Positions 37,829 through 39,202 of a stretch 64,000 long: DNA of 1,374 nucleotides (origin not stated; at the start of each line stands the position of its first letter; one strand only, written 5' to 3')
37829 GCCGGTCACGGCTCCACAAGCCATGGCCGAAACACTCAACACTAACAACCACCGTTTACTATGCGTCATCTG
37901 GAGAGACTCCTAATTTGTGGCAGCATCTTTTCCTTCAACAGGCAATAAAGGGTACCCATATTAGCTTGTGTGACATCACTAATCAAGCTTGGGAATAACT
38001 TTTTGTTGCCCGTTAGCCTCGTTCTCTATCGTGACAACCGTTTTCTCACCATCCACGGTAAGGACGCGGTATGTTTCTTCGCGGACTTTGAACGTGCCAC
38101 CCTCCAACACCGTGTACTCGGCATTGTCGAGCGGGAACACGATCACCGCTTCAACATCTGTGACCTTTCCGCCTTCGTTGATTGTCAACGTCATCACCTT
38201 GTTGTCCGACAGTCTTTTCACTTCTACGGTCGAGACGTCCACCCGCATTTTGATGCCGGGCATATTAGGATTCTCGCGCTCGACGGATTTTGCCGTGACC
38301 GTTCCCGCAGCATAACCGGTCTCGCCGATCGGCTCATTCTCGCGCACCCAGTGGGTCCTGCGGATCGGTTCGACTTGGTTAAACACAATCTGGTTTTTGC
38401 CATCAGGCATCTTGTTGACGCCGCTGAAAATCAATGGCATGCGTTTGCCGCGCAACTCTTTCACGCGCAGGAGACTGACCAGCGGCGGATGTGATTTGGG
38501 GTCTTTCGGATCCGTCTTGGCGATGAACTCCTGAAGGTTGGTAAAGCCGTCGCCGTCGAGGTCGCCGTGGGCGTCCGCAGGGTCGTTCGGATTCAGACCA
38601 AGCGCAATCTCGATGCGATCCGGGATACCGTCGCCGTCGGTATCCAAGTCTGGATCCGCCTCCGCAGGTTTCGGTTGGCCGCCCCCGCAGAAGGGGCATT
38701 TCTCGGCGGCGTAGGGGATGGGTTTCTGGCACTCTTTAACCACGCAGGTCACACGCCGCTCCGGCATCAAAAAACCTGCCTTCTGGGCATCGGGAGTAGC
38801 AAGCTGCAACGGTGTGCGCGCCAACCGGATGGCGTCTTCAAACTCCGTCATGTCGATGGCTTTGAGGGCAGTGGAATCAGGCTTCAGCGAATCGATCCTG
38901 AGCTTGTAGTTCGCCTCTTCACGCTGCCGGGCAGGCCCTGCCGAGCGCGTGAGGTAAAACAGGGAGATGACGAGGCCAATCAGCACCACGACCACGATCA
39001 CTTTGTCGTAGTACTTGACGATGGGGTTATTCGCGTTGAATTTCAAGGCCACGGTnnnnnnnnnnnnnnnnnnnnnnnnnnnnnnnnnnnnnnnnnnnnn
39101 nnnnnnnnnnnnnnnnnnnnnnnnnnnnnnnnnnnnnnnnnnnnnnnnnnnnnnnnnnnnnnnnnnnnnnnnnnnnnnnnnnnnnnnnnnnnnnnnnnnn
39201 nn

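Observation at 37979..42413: Akkermansia-type type IV pilus-like cluster with a PilM-PilN fusion and a zinc-ribbon/TSP3 protein in the PilP position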

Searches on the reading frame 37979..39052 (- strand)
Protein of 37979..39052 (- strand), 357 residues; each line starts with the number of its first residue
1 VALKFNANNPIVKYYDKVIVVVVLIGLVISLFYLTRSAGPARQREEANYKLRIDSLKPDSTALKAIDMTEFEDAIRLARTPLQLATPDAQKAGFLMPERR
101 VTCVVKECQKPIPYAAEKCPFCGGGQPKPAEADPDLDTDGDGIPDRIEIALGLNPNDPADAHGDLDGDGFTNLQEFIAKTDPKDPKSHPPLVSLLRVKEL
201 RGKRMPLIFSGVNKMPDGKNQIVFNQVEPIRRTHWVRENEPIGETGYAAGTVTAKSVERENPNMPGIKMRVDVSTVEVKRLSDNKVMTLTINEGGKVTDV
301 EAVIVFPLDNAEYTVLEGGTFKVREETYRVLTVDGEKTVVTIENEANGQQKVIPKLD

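Call 3: search_protein_families(library=pfam, proteins=[window:37979-39052:-], max_evalue=0.1)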
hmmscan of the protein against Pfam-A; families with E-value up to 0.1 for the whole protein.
window:37979-39052:- (357 aa): 5 families
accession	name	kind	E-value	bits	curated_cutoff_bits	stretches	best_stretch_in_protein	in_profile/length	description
PF18884.5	TSP3_bac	-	9.7e-10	38.6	25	2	137-158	1-22/22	Bacterial TSP3 repeat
PF10571.15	UPF0547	-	0.00048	20.6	29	1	106-123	4-21/26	Uncharacterised protein family UPF0547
PF19944.4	DUF6406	-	0.012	16.2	26.9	1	294-336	29-71/84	Family of unknown function (DUF6406)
PF18591.6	IMP2_C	-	0.044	14.3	26.8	1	276-315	3-42/63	Immune Mapped Protein 2 (IMP2) C-terminal domain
PF00061.29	Lipocalin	-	0.06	14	23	1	258-350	8-103/145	Lipocalin / cytosolic fatty-acid binding protein family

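Call 4: search_protein_families(library=ncbifam, proteins=[window:37979-39052:-], max_evalue=0.1)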
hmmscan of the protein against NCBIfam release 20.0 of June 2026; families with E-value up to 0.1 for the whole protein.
window:37979-39052:- (357 aa): 4 families
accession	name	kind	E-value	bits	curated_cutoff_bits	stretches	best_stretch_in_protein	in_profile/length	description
NF042425.1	Amuc_1099_fam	equivalog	1.7e-23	83.7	50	1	142-342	107-320/321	Amuc_1099 family pilus-like system protein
NF047639.1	throspo3_MtsD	equivalog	2.1e-06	26.2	800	1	136-183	481-528/651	cell-cell cohesion protein MtsD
NF033765.2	gliding_CglD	equivalog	0.00072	17.4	400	1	134-175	263-299/1124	adventurous gliding motility lipoprotein CglD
NF041762.1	diheme_GEGP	equivalog_domain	0.005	16.1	300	0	162-190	94-122/359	GEGP motif-containing diheme protein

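Call 9: find_homologous_proteins(query=window:37979-39052:-)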
Query window:37979-39052:- (357 aa): 569 proteins with E <= 0.001 among 4526 candidates; the best 120 are listed.
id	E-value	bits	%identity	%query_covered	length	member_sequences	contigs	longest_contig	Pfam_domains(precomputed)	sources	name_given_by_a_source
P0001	1.3e-234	796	99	100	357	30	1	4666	PF18884.6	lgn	-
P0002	3.4e-226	768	95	100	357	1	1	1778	PF18884.6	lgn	-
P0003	3.9e-218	741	93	100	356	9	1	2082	PF18884.6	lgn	-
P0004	4.0e-211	718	91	99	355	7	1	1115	PF18884.6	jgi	-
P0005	1.5e-207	707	89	100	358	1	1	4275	PF18884.6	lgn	-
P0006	1.1e-202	691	87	100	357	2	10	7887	PF18884.6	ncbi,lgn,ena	-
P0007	9.2e-199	678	85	100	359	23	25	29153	-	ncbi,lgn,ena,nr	ncbi:MAG: hypothetical protein GX565_04815 [Lentisphaerae bacterium]|nr:hypothetical protein [Lentis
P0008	2.3e-178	611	77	100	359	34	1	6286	-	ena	-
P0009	1.1e-172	592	74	100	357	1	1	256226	PF18884.6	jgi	jgi:hypothetical protein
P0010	6.4e-170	583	74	100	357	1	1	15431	PF18884.6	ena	-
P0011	1.1e-169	582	72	100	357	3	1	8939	PF18884.6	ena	-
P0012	2.0e-168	578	73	100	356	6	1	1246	PF18884.6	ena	-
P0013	6.0e-168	576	71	100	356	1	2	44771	PF18884.6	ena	-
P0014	9.9e-166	569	72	100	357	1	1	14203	PF18884.6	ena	-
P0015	1.4e-163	562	71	100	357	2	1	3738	PF18884.6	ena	-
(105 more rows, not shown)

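Call 15: search_solved_structures(query=window:37979-39052:-, max_evalue=1)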
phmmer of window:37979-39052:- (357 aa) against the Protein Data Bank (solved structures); distinct sequences matched with E-value up to 1: 0.

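Call 31: find_related_loci(query=A1, collection=genome_contigs, flank=10000)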
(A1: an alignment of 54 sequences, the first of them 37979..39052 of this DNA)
Query A1 (357 aa) in genome_contigs; peptide patterns used: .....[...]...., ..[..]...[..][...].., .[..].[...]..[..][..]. (x = any residue, [..] = any of these).
600 stretches matched a pattern (row limit reached: there are more); 163 encode a relative of the query (tblastn E <= 1e-3); the best 80 are kept; 80 distinct loci.
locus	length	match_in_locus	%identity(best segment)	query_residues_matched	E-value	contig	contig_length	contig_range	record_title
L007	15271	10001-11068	70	1-357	4e-159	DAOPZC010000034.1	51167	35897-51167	MAG TPA_asm: Kiritimatiellia bacterium isolate AMR_MDS_1298 NODE_522_length_51167_cov_21.486520, whole genome shotgun se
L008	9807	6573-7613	62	10-357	1e-144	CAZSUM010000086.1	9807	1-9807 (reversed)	MAG TPA_asm: uncultured Lentisphaeraceae bacterium isolate SRP192927_co3_868 genome assembly, contig: NODE_17882_length_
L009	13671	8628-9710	36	10-347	3e-45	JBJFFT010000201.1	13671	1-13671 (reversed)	MAG: Candidatus Spyradenecus sp. isolate EHIM02_bin.006 NODE_882_length_13671_cov_6.455714, whole genome shotgun sequenc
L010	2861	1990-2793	31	11-287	6e-25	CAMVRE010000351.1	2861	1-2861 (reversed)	MAG TPA_asm: uncultured Verrucomicrobia bacterium isolate SRR8387717_bin.9_metaWRAP_v1.3_MAG genome assembly, contig: ER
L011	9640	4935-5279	39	72-186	2e-14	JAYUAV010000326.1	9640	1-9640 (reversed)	MAG: Verrucomicrobiota bacterium isolate GFS_6609 GFS_6609_325, whole genome shotgun sequence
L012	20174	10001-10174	54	124-182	5e-14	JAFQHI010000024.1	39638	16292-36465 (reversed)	MAG: Alistipes sp. isolate RGIG1820 Goat_Cecum-5__c2063, whole genome shotgun sequence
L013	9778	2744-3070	41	75-183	1e-13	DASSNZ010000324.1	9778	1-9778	MAG TPA_asm: Verrucomicrobiia bacterium isolate SMAG_U1239 k141_340382, whole genome shotgun sequence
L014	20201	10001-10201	52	124-186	1e-13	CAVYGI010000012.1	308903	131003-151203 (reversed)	MAG: uncultured Verrucomicrobiae bacterium isolate MFD01275.bin.2.181 genome assembly, contig: contig_54127, whole genom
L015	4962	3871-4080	47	107-179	2e-13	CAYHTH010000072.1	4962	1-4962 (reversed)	MAG TPA_asm: uncultured Methanosarcinales archaeon isolate ERP119705_co14_301 genome assembly, contig: NODE_33057_length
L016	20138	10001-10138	59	137-182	4e-13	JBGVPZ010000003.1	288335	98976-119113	MAG: Alistipes sp. isolate fecal_MAG_176 fecal_MAG_176_contig_0003, whole genome shotgun sequence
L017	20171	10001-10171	52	124-181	1e-12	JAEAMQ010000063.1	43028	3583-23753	MAG: Prevotella sp. isolate BIN10 9719, whole genome shotgun sequence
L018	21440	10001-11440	46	132-202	1e-12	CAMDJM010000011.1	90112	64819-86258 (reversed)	MAG: Akkermansia muciniphila isolate TE-11nov19-89 genome assembly, contig: TE-11nov19-C165, whole genome shotgun sequen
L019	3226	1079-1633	26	164-354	9e-13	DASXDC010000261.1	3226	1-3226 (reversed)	MAG TPA_asm: Chthoniobacterales bacterium isolate SMAG_U5076 k141_3995749, whole genome shotgun sequence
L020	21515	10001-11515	57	121-192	2e-12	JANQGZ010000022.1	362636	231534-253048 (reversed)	MAG: SAR324 cluster bacterium isolate PL23b_bin.72 k99_2866945, whole genome shotgun sequence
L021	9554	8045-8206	56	134-187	5e-12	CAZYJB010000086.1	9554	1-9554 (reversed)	MAG TPA_asm: uncultured Verrucomicrobiota bacterium isolate SRP287051_co1_182 genome assembly, contig: NODE_9164_length_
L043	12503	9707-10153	30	143-277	3e-9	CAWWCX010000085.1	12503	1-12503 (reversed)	MAG TPA_asm: uncultured Roseibacillus sp. isolate SRR5720328_metabat2_16 genome assembly, contig: ERZ13692202.349, whole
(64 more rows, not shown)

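Call 33: predict_structure(alignment_id=A1)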
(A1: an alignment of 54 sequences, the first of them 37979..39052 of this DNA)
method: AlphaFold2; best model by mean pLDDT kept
length: 357 residues; sequences in the alignment: 54
mean_pLDDT: 77.1   pTM: 0.41
mean pLDDT of the five models: 77.1, 75.0, 75.0, 74.7, 74.6
residues with pLDDT >= 90: 9; 70-90: 276; 50-70: 65; < 50: 7
segments of 3 or more residues with pLDDT < 50: 1-4
pLDDT, mean of each block of 10 residues (from residue 1): 52 71 82 68 75 70 66 74 57 57 83 81 78 73 83 84 83 85 81 79 82 85 87 90 86 82 75 84 82 74 79 80 81 74 78 72
secondary structure, 60 per line:
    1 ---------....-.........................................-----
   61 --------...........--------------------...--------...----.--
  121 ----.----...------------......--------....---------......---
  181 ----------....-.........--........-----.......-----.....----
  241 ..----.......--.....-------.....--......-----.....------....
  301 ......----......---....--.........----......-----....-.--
elements in order: H10-13 H15-55 H69-79 E100-102 E111-113 H145-150 H159-162 H172-177 H191-194 E196-204 E207-214 E220-226 E232-236 E247-253 E256-260 E268-272 E275-280 E286-290 E297-306 E311-316 E320-323 E326-334 E339-344 E350-353

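Call 63: fold_search(model_id=the predicted structure, library=pdb)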
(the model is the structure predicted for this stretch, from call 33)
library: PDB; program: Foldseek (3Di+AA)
matches with E <= 10: 514; with E <= 0.001: 0
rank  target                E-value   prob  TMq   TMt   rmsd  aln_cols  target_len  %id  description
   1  9kzc_B                6.3e-02  0.15  0.10  0.10  20.0       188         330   12  Cryo-EM structure of the LGI1 LRR-LGI1 EPTP-ADAM22 ECD complex (released 2025-06-25)
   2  8beq_B                7.5e-02  0.13  0.09  0.07  19.9       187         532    9  Structure of fructofuranosidase from Rhodotorula dairenensis (released 2022-12-28)
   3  4hxg_F                1.0e-01  0.18  0.11  0.07  18.4       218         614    8  Pyrococcus horikoshii acylaminoacyl peptidase (orthorhombic crystal form) (released 2013-05-08)
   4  5y2z_B                1.1e-01  0.10  0.09  0.10  22.2       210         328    8  Crystal structure of human LGI1 EPTP-ADAM22 complex (released 2018-05-02)
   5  4hxg_G                1.3e-01  0.12  0.10  0.07  19.7       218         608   10  Pyrococcus horikoshii acylaminoacyl peptidase (orthorhombic crystal form) (released 2013-05-08)
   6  4s37_A                1.3e-01  0.10  0.09  0.16  20.6       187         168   12  Crystal structure of R2 pyocin membrane-piercing spike (released 2016-01-27)
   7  4s37_N                1.3e-01  0.10  0.09  0.15  22.2       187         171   10  Crystal structure of R2 pyocin membrane-piercing spike (released 2016-01-27)
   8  4s37_M                1.3e-01  0.10  0.09  0.16  20.5       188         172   11  Crystal structure of R2 pyocin membrane-piercing spike (released 2016-01-27)
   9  4s37_D                1.3e-01  0.10  0.09  0.16  20.5       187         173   12  Crystal structure of R2 pyocin membrane-piercing spike (released 2016-01-27)
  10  4s37_R                1.4e-01  0.09  0.09  0.16  20.8       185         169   11  Crystal structure of R2 pyocin membrane-piercing spike (released 2016-01-27)
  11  7onh_A                1.5e-01  0.09  0.10  0.10  17.2       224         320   14  Crystal structure of the computationally designed SAKe6BE-L3 protein (released 2022-12-14)
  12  5c0p                  1.6e-01  0.14  0.09  0.11  19.1       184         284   11  The crystal structure of endo-arabinase from Bacteroides thetaiotaomicron VPI-5482 (released 2015-07-01)
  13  5y2z_H                1.6e-01  0.12  0.10  0.11  20.3       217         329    8  Crystal structure of human LGI1 EPTP-ADAM22 complex (released 2018-05-02)
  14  5ods_B                1.7e-01  0.11  0.12  0.09  17.6       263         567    9  Structure of a phosphoprotein-protein complex (released 2018-03-14)
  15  4hxg_I                1.7e-01  0.10  0.10  0.07  19.6       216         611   10  Pyrococcus horikoshii acylaminoacyl peptidase (orthorhombic crystal form) (released 2013-05-08)
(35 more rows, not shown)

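Call 65: search_protein_families(library=pfam, alignment_id=A1, max_evalue=5)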
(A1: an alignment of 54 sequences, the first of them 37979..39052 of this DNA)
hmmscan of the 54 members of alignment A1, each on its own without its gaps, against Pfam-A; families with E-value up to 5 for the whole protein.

A. member 1, window:37979-39052:- (357 aa): 6 families
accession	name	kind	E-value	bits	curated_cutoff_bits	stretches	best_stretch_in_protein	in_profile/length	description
PF18884.5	TSP3_bac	-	9.7e-10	38.6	25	2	137-158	1-22/22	Bacterial TSP3 repeat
PF10571.15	UPF0547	-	0.00048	20.6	29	1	106-123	4-21/26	Uncharacterised protein family UPF0547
PF19944.4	DUF6406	-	0.012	16.2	26.9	1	294-336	29-71/84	Family of unknown function (DUF6406)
PF18591.6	IMP2_C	-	0.044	14.3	26.8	1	276-315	3-42/63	Immune Mapped Protein 2 (IMP2) C-terminal domain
PF00061.29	Lipocalin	-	0.06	14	23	1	258-350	8-103/145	Lipocalin / cytosolic fatty-acid binding protein family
PF02412.23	TSP_3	-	0.89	9.7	25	0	135-145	13-23/36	Thrombospondin type 3 repeat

B. families by the number of members that match (of 54 scanned): 45 families (the first 25 are shown)
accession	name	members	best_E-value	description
PF18884.5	TSP3_bac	53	8.1e-12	Bacterial TSP3 repeat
PF10571.15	UPF0547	44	0.00014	Uncharacterised protein family UPF0547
PF19944.4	DUF6406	28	0.00035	Family of unknown function (DUF6406)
PF25403.1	zf-C2H2_ZFAND2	13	0.0017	ZFAND2A/B-like C2H2 zinc finger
PF03495.19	Binary_toxB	8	0.012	Clostridial binary toxin B/anthrax toxin PA Ca-binding domain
PF05901.16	Excalibur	8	0.041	Excalibur calcium-binding domain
PF17145.10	DUF5119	6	0.0023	Domain of unknown function (DUF5119)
PF13240.11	Zn_Ribbon_1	6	0.0098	zinc-ribbon domain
PF02412.23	TSP_3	6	0.3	Thrombospondin type 3 repeat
PF18591.6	IMP2_C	4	0.0027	Immune Mapped Protein 2 (IMP2) C-terminal domain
PF05568.16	ASFV_J13L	4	0.037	African swine fever virus J13L protein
PF13202.12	EF-hand_5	3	0.33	EF hand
PF21959.2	DUF6923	2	0.027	Repeat of unknown function (DUF6923)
PF13248.11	Zn_ribbon_3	2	0.029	zinc-ribbon domain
PF18544.7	Polo_box_3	2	0.04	Polo box domain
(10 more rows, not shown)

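Call 69: search_solved_structures(query=A1, max_evalue=10)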
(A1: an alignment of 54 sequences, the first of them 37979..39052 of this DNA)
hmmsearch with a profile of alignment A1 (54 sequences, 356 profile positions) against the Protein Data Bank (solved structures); distinct sequences matched with E-value up to 10: 3.
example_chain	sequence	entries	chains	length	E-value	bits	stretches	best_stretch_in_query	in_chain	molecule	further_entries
6xi1_AAA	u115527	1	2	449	0.00088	21.4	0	306-352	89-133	Flagellin hook IN motif family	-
2kse_A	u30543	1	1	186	0.69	11.9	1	23-117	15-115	Sensor protein qseC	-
7c7r_B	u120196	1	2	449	1.7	10.6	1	135-168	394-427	Biofilm-associated surface protein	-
